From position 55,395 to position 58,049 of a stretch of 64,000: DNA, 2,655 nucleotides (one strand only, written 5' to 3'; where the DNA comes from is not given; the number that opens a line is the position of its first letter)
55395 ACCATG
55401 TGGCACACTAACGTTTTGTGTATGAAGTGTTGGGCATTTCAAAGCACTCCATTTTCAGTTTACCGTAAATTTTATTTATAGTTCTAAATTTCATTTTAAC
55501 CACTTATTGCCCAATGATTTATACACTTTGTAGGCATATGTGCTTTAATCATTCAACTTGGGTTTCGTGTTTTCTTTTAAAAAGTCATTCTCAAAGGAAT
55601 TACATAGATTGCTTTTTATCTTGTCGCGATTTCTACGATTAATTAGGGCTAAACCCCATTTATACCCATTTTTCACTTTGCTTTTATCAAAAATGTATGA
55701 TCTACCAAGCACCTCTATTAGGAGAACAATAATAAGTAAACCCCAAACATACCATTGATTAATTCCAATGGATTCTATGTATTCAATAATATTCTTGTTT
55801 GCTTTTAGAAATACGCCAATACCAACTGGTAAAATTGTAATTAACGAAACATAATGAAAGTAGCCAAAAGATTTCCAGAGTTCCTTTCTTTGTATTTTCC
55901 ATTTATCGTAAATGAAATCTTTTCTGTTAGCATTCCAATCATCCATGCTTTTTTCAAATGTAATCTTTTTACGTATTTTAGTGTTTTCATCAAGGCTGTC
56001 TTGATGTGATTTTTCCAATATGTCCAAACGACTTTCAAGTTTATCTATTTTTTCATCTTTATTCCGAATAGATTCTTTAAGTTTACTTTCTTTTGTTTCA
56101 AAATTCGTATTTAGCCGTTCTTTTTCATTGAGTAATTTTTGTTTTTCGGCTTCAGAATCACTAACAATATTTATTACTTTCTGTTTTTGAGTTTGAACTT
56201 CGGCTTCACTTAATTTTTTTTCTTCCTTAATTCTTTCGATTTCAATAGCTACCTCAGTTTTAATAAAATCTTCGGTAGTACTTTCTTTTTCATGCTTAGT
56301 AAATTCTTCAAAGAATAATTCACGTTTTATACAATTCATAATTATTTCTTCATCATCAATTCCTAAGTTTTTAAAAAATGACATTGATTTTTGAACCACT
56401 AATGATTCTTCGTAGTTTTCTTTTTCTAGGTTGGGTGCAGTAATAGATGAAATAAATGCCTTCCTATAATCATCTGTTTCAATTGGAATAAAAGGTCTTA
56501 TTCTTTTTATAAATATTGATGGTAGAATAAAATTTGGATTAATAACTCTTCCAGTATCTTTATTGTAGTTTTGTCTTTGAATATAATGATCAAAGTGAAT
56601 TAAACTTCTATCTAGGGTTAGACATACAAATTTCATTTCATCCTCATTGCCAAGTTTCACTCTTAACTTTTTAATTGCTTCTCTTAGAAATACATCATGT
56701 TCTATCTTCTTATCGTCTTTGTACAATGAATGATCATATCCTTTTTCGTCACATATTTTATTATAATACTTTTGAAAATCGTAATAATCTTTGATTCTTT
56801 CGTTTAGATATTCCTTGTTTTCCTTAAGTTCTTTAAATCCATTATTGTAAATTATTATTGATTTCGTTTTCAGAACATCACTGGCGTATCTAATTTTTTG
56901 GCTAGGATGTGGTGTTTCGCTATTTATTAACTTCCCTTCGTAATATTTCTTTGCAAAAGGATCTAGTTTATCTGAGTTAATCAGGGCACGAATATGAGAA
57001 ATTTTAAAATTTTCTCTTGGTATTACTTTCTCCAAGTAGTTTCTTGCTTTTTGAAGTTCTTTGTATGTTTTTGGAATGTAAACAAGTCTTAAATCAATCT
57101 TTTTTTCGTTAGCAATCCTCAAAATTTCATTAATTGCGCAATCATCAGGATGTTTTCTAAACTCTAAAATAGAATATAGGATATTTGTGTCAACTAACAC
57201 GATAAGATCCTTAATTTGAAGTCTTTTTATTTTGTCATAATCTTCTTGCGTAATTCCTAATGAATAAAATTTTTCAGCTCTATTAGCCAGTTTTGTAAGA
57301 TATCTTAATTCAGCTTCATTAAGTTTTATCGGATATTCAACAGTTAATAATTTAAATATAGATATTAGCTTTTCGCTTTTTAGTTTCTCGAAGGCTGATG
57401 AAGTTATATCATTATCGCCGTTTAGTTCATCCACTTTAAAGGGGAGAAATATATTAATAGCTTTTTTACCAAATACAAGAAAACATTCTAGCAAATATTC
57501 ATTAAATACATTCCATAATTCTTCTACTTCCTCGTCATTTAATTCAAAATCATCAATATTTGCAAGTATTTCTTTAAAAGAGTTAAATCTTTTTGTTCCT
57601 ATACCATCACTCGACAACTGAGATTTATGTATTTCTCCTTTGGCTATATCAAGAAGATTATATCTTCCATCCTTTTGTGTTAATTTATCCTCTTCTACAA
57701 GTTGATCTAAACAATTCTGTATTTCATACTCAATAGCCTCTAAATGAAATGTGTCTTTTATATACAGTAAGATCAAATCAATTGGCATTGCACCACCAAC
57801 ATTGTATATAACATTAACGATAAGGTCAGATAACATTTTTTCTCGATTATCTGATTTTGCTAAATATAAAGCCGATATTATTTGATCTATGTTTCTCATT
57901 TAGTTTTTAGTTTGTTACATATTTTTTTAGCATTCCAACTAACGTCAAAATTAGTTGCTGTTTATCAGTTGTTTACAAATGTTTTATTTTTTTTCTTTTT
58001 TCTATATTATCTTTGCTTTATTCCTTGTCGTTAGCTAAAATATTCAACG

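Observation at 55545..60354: Four-gene minus-strand cassette (Lys-rich coiled coil, small beta-rich protein, SEC-C/Swt1-HEPN, wHTH-PIN-coiled-coil-2TM): candidate undescribed defence or abortive-infection system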

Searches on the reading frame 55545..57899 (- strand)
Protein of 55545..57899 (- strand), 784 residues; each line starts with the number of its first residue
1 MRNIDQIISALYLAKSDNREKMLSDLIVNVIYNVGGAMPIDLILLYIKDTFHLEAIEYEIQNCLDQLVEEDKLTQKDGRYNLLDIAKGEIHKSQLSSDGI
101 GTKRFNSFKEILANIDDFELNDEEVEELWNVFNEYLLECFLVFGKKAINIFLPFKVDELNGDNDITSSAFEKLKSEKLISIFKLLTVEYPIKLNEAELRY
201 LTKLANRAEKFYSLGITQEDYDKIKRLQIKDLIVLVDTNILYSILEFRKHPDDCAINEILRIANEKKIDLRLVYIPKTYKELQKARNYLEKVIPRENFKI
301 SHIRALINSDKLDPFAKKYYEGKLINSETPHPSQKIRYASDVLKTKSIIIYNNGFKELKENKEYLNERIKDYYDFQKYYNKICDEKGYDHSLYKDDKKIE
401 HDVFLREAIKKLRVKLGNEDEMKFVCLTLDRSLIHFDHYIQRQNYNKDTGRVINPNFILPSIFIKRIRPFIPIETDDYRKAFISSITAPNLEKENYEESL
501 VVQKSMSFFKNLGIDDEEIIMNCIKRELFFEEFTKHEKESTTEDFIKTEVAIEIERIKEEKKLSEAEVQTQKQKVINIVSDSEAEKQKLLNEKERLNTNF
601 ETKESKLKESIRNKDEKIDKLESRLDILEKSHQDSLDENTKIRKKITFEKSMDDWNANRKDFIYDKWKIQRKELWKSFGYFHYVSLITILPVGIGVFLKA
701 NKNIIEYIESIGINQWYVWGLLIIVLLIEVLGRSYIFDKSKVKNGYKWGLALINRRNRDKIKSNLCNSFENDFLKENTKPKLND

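Call 3: search_protein_families(library=pfam, proteins=[window:55545-57899:-], max_evalue=1)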
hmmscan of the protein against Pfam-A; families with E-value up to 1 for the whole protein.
window:55545-57899:- (784 aa): 3 families
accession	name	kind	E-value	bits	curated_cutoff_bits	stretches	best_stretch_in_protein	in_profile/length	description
PF20990.2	DUF2207_C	-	0.024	14.8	33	1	572-731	40-182/247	Predicted membrane protein (DUF2207) C-terminal domain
PF08672.17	ANAPC2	-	0.059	14.3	23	1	52-82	30-60/60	Anaphase promoting complex (APC) subunit 2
PF21552.3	TFC3_eWH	-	0.83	10.3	27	0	525-590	24-87/91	Transcription factor tau 138 kDa subunit, extended winged helix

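Call 4: search_protein_families(library=padloc, proteins=[window:55545-57899:-], max_evalue=1)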
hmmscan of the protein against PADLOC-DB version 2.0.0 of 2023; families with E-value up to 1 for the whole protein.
window:55545-57899:- (784 aa): 0 families

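Call 5: search_protein_families(library=ncbifam, proteins=[window:55545-57899:-], max_evalue=1)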
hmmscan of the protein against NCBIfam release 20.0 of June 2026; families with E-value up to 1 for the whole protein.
window:55545-57899:- (784 aa): 2 families
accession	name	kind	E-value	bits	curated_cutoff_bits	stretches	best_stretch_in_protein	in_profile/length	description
NF002783.2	PRK02909.1-1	equivalog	0.093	12.8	90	1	205-258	27-76/105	flagellar transcriptional regulator FlhD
NF046038.1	NGK_0946_fam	subfamily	0.82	10.2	45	0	549-607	28-86/102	NGK_0946 family protein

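Call 8: search_protein_families(library=phrogs, proteins=[window:55545-57899:-], max_evalue=1)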
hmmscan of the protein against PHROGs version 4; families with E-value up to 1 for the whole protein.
window:55545-57899:- (784 aa): 2 families
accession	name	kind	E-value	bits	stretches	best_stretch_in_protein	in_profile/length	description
phrog_19457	-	unknown function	0.74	10.7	0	601-651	4-54/182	-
phrog_27183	-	unknown function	0.83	10.4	0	581-651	32-101/196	-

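Call 9: find_homologous_proteins(query=window:55545-57899:-)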
Query window:55545-57899:- (784 aa): 68 proteins with E <= 0.001 among 8000 candidates.
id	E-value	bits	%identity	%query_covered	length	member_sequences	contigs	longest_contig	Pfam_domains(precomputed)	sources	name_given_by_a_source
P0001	0.0e+0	1717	100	100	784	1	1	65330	-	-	-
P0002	0.0e+0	1237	71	100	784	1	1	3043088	-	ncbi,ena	-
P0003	0.0e+0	1186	69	100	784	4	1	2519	-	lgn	-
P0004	0.0e+0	1040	63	100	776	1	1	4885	-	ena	-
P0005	2.3e-262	891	54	100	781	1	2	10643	-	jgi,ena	-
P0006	2.6e-262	891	54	100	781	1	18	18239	-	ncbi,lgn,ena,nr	ncbi:MAG: hypothetical protein JSR97_06515 [Verrucomicrobia bacterium]|nr:hypothetical protein [Verr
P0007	4.9e-262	890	54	100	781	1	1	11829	-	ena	-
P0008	8.3e-262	889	54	99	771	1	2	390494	-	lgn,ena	-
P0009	9.4e-262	889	53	100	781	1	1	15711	-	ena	-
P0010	1.3e-261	888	55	96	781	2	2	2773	-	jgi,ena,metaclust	metaclust:\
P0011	1.4e-261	888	53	99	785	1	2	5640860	-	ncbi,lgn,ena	-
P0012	1.9e-261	888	55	99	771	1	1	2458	-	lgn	-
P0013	3.5e-261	887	54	100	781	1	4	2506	-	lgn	-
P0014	6.6e-261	886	54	99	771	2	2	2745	-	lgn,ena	-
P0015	1.7e-259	881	54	100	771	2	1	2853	-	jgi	jgi:hypothetical protein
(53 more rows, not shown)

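Call 16: find_encoding_contigs(protein=P0002, flank=10000, max_places=3)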
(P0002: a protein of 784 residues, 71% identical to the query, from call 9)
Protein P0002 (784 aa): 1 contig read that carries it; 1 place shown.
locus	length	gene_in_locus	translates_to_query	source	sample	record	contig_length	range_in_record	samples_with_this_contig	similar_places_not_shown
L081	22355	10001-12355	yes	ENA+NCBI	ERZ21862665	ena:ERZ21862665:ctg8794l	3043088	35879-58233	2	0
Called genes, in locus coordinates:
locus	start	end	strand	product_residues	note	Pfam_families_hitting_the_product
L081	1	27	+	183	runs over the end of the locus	PF04205:FMN_bind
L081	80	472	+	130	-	PF05635:23S_rRNA_IVP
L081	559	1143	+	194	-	PF02508:Rnf-Nqr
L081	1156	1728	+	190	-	PF02508:Rnf-Nqr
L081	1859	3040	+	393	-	PF13173:AAA_14, PF13401:AAA_22 (faint), PF13635:DUF4143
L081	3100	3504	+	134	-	PF05635:23S_rRNA_IVP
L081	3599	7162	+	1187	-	PF01855:POR_N, PF17147:PFOR_II, PF01558:POR, PF10371:EKR, PF12837:Fer4_6 (weak), PF12838:Fer4_7, PF13183:Fer4_8, PF02775:TPP_enzyme_C, +8 more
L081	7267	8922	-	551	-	PF00501:AMP-binding, PF13193:AMP-binding_C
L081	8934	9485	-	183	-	PF07883:Cupin_2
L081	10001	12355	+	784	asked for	-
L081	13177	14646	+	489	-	PF03629:SASA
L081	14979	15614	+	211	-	PF03458:Gly_transporter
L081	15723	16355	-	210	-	PF00300:His_Phos_1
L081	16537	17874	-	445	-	PF01171:ATP_bind_3, PF28558:TilS_SCL, PF11734:TilS_C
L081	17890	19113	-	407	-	PF01546:Peptidase_M20, PF07687:M20_dimer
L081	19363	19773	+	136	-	-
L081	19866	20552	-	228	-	-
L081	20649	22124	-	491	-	PF00587:tRNA-synt_2b, PF03129:HGTP_anticodon, PF09180:ProRS-C_1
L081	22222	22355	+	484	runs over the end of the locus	-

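Call 20: search_protein_families(library=pfam, alignment_id=A1, max_evalue=0.1)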
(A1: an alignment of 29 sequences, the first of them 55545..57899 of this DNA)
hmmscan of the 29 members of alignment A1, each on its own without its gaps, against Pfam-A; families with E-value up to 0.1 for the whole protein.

A. member 1, window:55545-57899:- (784 aa): 2 families
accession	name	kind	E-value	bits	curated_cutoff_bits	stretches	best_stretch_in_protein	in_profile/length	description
PF20990.2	DUF2207_C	-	0.024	14.8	33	1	572-731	40-182/247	Predicted membrane protein (DUF2207) C-terminal domain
PF08672.17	ANAPC2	-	0.059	14.3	23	0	52-82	30-60/60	Anaphase promoting complex (APC) subunit 2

B. families by the number of members that match (of 29 scanned): 30 families (the first 25 are shown)
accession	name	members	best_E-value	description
PF20990.2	DUF2207_C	7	2e-05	Predicted membrane protein (DUF2207) C-terminal domain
PF14362.11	DUF4407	6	0.00026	Domain of unknown function (DUF4407)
PF08672.17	ANAPC2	4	0.044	Anaphase promoting complex (APC) subunit 2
PF05247.18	FlhD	3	0.008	Flagellar transcriptional activator (FlhD)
PF04678.18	MCU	2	1.1e-06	Mitochondrial calcium uniporter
PF16007.11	DUF4777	2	0.0036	Domain of unknown function (DUF4777)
PF12583.14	TPPII_C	2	0.012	Tripeptidyl peptidase II, C-terminal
PF08397.16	IMD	1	0.001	IRSp53/MIM homology domain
PF05140.19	ResB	1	0.0016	ResB-like family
PF17540.7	DUF5457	1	0.0022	Family of unknown function (DUF5457)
PF07106.19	TBPIP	1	0.0035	TBPIP/Hop2 winged helix domain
PF16679.11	CDT1_C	1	0.013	DNA replication factor Cdt1 C-terminal domain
PF24319.2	DUF7491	1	0.014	Coiled-coil region of unknown function (DUF7491)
PF03961.19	FapA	1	0.016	Flagellar Assembly Protein A beta solenoid domain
PF13470.12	PIN_3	1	0.016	PIN domain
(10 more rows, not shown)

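Call 21: search_solved_structures(query=A1, max_evalue=10, show_alignments=2)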
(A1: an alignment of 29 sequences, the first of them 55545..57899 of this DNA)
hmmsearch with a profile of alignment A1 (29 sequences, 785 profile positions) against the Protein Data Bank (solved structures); distinct sequences matched with E-value up to 10: 49.
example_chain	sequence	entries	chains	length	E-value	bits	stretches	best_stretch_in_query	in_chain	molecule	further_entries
1zxa_A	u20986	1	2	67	0.071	14.5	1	587-630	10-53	cGMP-dependent protein kinase 1, alpha isozyme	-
4zry_B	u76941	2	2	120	0.094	14.1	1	548-661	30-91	Keratin, type II cytoskeletal 1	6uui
8qox_B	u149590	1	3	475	0.11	14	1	546-638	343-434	Conserved membrane protein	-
4r4m_A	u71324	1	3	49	0.15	13.4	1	587-630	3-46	cGMP-dependent protein kinase 1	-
13bv_D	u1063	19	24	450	0.16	13.4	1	555-680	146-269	Beclin-1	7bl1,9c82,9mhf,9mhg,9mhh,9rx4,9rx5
8qat_A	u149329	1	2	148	0.16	13.3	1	553-637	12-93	Protein Hook homolog 3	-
4r4l_A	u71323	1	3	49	0.17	13.3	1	587-630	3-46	cGMP-dependent protein kinase 1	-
8i3e_A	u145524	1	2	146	0.19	13.1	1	539-659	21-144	ELKS/Rab6-interacting/CAST family member 1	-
8y6j_A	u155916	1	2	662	0.27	12.6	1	584-746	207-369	Cation transporter HKT1;1,Soluble cytochrome b562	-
7zly_A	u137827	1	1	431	0.32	12.4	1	559-730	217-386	Hydroxycarboxylic acid receptor 2,Soluble cytochrome b562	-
6ql5_M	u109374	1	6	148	0.36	12.2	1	553-652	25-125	Translation machinery-associated protein 17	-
6ql7_M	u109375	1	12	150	0.37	12.1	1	553-652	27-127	Translation machinery-associated protein 17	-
4kht_A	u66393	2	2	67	0.38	12.1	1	550-595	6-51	Gp41 helix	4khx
7x5d_A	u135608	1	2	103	0.4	12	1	558-638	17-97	Lamin-A/C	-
5gmk_F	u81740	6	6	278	0.55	11.6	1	580-670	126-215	Protein CWC16 | Pre-mRNA-splicing factor CWC16 | Splicing factor YJU2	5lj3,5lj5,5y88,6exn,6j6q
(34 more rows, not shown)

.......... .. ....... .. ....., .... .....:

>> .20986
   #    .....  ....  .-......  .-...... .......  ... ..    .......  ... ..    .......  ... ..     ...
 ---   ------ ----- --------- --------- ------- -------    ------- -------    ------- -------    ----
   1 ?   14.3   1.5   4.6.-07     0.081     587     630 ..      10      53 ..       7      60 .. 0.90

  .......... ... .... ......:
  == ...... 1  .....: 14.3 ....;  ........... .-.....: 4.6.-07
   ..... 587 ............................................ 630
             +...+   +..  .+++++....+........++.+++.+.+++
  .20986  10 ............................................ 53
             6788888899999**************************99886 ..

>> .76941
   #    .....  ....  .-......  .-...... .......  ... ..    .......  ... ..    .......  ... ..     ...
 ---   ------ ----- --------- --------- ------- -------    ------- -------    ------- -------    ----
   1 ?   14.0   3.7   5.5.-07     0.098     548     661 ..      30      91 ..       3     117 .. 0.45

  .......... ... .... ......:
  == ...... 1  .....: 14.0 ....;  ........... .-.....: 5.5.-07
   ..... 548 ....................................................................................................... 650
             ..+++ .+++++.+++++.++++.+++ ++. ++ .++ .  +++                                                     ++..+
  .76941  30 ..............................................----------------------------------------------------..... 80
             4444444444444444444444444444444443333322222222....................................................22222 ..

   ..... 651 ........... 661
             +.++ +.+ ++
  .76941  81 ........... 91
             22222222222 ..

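Call 35: find_encoding_contigs(protein=P0011, flank=10000, max_places=3)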
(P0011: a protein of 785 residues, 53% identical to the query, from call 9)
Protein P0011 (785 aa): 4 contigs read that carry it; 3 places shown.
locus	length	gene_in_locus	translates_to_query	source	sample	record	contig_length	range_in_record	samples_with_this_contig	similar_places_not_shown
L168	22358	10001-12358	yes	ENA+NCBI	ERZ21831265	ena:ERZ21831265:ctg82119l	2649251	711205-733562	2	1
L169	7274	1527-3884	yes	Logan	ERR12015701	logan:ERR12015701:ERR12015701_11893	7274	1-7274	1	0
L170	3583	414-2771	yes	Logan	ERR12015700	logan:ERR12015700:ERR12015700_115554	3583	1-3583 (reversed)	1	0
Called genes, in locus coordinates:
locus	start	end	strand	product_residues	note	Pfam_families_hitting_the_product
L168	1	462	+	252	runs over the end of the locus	PF23023:Anti-Pycsar_Apyc1 (weak), PF00753:Lactamase_B, PF19583:ODP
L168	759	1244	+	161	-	-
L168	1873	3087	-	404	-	PF00872:Transposase_mut, PF10551:MULE (weak)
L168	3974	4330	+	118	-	-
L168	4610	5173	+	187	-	-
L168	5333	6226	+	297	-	PF13424:TPR_12 (faint), PF13431:TPR_17 (faint), PF07719:TPR_2 (faint), PF00515:TPR_1 (faint), PF13181:TPR_8 (faint), PF21033:RMD1-3 (weak)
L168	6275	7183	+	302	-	-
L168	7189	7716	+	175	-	-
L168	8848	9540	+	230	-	-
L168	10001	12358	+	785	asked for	-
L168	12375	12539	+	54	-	-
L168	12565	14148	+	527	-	PF12161:HsdM_N, PF02384:N6_Mtase, PF05175:MTS (weak)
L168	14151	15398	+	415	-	PF01420:Methylase_S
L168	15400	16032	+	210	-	PF01797:Y1_Tnp (faint)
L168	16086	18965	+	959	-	PF04313:HSDR_N, PF00270:DEAD, PF04851:ResIII, PF18766:SWI2_SNF2, PF22679:T1R_D3-like, PF12008:EcoR124_C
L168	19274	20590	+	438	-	-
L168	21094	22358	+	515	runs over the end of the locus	-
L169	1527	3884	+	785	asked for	-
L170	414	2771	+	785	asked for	-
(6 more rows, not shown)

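Call 36: find_encoding_contigs(protein=P0006, flank=10000, max_places=6)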
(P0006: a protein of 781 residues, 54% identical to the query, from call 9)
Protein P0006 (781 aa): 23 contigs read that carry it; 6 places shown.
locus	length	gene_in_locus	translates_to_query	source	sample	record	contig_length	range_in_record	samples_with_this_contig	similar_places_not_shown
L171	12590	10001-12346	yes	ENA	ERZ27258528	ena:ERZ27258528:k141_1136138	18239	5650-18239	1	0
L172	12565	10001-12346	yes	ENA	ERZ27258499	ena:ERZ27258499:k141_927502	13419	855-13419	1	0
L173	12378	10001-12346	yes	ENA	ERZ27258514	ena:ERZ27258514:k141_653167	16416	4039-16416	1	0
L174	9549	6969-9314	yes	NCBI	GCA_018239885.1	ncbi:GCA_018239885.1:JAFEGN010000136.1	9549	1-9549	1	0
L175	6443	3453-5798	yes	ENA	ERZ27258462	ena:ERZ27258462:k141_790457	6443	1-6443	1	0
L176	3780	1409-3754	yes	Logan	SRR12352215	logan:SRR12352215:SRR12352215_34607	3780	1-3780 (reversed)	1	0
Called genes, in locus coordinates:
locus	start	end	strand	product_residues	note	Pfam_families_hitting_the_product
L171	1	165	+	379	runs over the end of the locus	PF13166:AAA_13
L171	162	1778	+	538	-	PF12161:HsdM_N, PF02384:N6_Mtase, PF07669:Eco57I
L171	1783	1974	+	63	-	-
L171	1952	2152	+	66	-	-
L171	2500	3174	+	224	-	PF00072:Response_reg (weak), PF00486:Trans_reg_C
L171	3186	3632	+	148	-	PF09828:ChrB_C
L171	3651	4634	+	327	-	-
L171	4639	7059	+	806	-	PF13620:CarboxypepD_reg, PF13715:CarbopepD_reg_2, PF07715:Plug, PF00593:TonB_dep_Rec_b-barrel, PF14905:OMP_b-brl_3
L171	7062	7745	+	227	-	PF06439:3keto-disac_hyd, PF21708:Glyco_hydro_59_C (weak)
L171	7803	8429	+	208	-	-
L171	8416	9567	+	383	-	PF02417:Chromate_transp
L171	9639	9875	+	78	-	-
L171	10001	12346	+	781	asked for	-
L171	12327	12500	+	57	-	-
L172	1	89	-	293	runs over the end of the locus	-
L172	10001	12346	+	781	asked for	-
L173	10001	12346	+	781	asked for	-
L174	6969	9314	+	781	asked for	-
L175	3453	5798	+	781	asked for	-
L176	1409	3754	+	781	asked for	-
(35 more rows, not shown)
